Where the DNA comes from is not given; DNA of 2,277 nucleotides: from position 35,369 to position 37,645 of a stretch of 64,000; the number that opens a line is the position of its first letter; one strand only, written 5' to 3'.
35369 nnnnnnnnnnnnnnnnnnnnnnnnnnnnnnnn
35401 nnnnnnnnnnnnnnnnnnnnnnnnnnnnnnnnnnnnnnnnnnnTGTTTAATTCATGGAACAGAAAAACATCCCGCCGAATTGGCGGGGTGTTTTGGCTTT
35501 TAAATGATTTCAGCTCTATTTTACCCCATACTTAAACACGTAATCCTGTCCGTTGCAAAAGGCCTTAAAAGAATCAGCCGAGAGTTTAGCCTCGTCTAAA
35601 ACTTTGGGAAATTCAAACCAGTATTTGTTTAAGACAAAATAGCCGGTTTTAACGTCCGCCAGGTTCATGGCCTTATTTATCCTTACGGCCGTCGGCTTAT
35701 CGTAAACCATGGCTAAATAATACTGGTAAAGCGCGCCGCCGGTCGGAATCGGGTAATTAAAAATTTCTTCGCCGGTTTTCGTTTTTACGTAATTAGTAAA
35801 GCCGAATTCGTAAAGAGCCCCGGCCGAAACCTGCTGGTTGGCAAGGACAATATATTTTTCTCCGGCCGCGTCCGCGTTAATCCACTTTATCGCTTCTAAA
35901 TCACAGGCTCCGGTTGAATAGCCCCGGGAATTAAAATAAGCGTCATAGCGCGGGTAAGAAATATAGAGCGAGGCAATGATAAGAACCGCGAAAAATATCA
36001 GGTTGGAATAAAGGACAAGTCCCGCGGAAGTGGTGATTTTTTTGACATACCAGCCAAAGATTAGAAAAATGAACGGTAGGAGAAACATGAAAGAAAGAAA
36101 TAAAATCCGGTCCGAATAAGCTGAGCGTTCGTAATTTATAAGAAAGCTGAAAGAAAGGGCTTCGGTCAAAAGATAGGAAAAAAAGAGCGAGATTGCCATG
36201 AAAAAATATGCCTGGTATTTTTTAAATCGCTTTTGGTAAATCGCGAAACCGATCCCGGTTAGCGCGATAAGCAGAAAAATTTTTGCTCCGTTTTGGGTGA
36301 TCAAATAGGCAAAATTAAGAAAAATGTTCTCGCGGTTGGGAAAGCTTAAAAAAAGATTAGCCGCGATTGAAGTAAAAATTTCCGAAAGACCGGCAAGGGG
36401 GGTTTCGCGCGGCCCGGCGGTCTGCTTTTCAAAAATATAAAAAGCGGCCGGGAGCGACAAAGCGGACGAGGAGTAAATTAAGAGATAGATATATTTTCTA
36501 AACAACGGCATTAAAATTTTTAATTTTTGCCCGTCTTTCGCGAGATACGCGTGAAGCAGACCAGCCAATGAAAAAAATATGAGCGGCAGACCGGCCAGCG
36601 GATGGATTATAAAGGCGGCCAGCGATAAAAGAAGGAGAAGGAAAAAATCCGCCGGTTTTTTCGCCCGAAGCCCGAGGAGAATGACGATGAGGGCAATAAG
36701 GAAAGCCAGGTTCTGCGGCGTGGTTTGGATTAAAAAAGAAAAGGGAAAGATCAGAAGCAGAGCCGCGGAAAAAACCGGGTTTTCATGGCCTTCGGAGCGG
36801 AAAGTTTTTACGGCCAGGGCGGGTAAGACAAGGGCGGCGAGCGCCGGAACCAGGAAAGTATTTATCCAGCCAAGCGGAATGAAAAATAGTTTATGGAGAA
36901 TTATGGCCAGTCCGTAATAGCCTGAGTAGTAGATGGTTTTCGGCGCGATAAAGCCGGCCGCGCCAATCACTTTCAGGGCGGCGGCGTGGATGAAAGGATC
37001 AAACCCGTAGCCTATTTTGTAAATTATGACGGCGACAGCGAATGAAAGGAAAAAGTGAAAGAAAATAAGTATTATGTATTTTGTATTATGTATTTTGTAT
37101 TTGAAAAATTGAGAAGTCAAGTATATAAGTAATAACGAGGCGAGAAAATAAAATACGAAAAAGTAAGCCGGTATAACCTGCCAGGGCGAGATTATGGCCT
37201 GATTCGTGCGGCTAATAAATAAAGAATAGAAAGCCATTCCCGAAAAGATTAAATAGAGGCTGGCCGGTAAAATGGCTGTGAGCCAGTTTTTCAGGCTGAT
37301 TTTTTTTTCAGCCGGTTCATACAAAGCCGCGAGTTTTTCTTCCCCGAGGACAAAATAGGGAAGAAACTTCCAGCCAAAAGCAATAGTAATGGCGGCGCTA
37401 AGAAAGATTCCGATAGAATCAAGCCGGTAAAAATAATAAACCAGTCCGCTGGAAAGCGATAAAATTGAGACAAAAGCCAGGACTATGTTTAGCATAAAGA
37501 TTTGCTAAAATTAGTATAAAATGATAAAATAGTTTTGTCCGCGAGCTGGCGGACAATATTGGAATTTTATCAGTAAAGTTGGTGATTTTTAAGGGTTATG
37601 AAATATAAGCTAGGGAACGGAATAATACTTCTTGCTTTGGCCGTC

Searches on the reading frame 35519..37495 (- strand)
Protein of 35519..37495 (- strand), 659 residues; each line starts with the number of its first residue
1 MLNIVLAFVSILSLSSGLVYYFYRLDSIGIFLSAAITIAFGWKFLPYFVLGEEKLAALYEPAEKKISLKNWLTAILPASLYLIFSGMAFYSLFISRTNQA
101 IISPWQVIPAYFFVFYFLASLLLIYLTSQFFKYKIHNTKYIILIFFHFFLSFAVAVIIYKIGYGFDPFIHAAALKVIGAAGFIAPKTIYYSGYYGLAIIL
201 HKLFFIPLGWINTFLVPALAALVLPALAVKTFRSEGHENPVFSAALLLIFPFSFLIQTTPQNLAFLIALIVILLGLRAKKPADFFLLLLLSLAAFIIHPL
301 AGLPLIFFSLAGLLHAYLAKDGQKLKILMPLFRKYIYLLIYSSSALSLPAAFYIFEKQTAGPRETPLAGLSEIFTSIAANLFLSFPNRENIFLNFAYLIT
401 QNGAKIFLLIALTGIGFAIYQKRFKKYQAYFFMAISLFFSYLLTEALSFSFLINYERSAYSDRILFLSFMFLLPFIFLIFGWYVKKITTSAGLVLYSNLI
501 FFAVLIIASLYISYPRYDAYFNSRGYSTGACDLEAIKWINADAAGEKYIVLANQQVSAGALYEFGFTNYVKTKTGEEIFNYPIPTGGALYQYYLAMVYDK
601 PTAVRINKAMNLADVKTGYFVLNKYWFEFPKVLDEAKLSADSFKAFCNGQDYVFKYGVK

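Call 64: find_homologous_proteins(query=window:35519-37495:-, max_evalue=1e-10)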
Query window:35519-37495:- (659 aa): 392 proteins with E <= 1e-10 among 8000 candidates; the best 120 are listed.
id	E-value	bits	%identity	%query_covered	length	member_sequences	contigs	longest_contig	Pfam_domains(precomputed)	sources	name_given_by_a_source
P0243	0.0e+0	1411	100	100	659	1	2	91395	-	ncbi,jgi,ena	ncbi:MAG: hypothetical protein WC745_02215 [Patescibacteria group bacterium]|jgi:hypothetical protei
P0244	0.0e+0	1258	90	100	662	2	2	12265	-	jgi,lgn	-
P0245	7.8e-231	786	59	99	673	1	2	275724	-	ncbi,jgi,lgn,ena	ncbi:MAG: hypothetical protein WCW25_02805 [Patescibacteria group bacterium]|jgi:hypothetical protei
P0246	1.9e-217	742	55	100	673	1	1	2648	-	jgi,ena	-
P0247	8.5e-209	714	54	100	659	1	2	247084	-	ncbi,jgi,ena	ncbi:MAG: hypothetical protein WCW77_00060 [Patescibacteria group bacterium]|jgi:hypothetical protei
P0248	1.9e-207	709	55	99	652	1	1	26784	-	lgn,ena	-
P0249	7.1e-146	506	44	99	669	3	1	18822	-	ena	-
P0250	4.4e-143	497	42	99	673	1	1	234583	-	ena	-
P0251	2.9e-141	491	43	99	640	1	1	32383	-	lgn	-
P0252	9.1e-141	489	43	99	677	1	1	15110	-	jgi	jgi:hypothetical protein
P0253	2.0e-139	484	43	99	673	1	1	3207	-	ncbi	-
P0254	5.7e-139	483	43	100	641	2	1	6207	-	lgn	-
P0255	1.9e-138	481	45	97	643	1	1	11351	-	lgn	-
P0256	4.1e-138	480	43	99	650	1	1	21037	-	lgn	-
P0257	6.9e-138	479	43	98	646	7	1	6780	-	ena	-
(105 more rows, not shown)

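Call 66: find_encoding_contigs(protein=P0244, flank=10000, max_places=3)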
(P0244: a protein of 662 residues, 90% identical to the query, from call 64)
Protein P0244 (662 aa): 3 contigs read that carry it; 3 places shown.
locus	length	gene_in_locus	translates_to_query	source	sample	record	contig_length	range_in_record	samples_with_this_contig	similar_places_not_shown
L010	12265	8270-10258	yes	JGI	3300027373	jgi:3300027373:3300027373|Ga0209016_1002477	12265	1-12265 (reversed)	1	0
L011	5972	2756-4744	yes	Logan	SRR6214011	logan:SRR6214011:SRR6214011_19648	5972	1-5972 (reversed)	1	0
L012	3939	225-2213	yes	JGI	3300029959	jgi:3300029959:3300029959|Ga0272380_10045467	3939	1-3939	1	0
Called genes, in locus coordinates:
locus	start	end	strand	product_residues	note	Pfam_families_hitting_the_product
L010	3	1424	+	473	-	?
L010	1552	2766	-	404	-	PF00155:Aminotran_1_2, PF01053:Cys_Met_Meta_PP (weak), PF00266:Aminotran_5, PF01041:DegT_DnrJ_EryC1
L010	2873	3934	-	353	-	PF02388:FemAB, PF13480:Acetyltransf_6, PF02388:FemAB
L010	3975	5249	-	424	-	PF00155:Aminotran_1_2, PF00266:Aminotran_5 (weak), PF01041:DegT_DnrJ_EryC1, PF01212:Beta_elim_lyase (weak), PF01041:DegT_DnrJ_EryC1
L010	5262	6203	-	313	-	PF01841:Transglut_core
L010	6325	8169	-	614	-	-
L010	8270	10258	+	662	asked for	-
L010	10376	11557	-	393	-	-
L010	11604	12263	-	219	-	?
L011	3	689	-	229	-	?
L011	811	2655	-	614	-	-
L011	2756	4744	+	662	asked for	-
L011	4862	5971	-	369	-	?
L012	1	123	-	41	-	?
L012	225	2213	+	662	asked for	-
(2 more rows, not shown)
